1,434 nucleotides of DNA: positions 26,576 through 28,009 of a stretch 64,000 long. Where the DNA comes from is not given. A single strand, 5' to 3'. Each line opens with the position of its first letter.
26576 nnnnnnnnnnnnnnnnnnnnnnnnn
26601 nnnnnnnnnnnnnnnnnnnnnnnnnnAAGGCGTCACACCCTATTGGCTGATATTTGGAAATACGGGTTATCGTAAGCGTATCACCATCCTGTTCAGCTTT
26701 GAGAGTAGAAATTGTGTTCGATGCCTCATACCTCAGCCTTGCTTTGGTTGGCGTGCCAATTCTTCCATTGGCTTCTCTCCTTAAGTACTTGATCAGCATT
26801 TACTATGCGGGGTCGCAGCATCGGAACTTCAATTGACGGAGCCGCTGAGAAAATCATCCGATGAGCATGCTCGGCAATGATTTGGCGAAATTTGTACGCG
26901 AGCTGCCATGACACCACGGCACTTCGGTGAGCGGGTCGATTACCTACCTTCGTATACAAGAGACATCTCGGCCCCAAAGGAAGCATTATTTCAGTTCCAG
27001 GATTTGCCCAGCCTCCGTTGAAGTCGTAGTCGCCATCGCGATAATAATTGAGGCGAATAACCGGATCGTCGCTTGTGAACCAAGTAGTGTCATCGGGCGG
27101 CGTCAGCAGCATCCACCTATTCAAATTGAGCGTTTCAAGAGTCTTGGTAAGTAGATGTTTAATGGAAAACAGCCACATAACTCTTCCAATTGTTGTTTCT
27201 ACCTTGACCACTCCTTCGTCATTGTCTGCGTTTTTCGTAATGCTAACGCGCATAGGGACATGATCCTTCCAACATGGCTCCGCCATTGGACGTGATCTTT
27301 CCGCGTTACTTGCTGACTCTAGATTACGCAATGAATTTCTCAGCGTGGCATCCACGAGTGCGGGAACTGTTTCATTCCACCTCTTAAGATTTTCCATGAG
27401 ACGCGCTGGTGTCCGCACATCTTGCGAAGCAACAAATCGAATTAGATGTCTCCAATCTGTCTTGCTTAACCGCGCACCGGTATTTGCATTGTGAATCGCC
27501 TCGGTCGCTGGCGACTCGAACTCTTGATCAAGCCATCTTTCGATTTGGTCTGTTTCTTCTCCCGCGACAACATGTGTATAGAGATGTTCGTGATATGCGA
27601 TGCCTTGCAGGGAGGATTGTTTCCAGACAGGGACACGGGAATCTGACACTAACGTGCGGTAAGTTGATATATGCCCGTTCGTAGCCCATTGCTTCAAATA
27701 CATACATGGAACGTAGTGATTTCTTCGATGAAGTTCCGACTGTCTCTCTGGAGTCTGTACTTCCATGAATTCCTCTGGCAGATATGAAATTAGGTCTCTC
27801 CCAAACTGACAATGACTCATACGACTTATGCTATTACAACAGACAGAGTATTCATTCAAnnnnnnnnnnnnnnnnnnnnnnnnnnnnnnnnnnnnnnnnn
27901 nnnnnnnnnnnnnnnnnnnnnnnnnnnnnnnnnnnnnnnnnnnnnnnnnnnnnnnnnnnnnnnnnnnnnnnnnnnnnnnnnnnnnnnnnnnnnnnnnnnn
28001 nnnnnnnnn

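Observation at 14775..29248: Cas-free Tn7-like element with a natural TnsA-TnsB fusion and a long TniQ, next to a tRNA-Arg(CCG) 3' end in the absence of any integrase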

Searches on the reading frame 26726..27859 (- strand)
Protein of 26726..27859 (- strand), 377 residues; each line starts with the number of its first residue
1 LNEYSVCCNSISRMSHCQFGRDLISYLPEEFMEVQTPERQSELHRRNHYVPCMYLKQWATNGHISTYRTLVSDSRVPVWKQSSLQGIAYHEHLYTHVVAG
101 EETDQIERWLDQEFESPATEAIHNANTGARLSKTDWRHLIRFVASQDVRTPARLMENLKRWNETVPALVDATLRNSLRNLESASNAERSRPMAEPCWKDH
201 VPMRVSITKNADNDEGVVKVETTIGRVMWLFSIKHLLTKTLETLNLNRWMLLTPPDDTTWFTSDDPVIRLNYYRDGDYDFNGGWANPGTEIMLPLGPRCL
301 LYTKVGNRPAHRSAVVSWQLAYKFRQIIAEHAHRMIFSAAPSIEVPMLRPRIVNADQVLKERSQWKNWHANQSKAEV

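Call 4: search_protein_families(library=pfam, proteins=[window:26726-27859:-], max_evalue=0.01)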
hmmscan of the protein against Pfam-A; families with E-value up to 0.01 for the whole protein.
window:26726-27859:- (377 aa): 1 family
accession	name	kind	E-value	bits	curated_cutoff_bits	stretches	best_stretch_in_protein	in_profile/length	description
PF14022.11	DUF4238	-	1.9e-24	87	27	1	46-339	1-278/281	Protein of unknown function (DUF4238)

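Call 9: search_protein_families(library=ncbifam, proteins=[window:26726-27859:-], max_evalue=1)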
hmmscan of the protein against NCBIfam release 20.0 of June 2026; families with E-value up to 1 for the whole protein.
window:26726-27859:- (377 aa): 0 families

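Call 110: search_protein_families(library=padloc, proteins=[window:26726-27859:-], max_evalue=0.001)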
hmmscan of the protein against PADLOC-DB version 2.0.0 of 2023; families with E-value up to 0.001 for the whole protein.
window:26726-27859:- (377 aa): 0 families
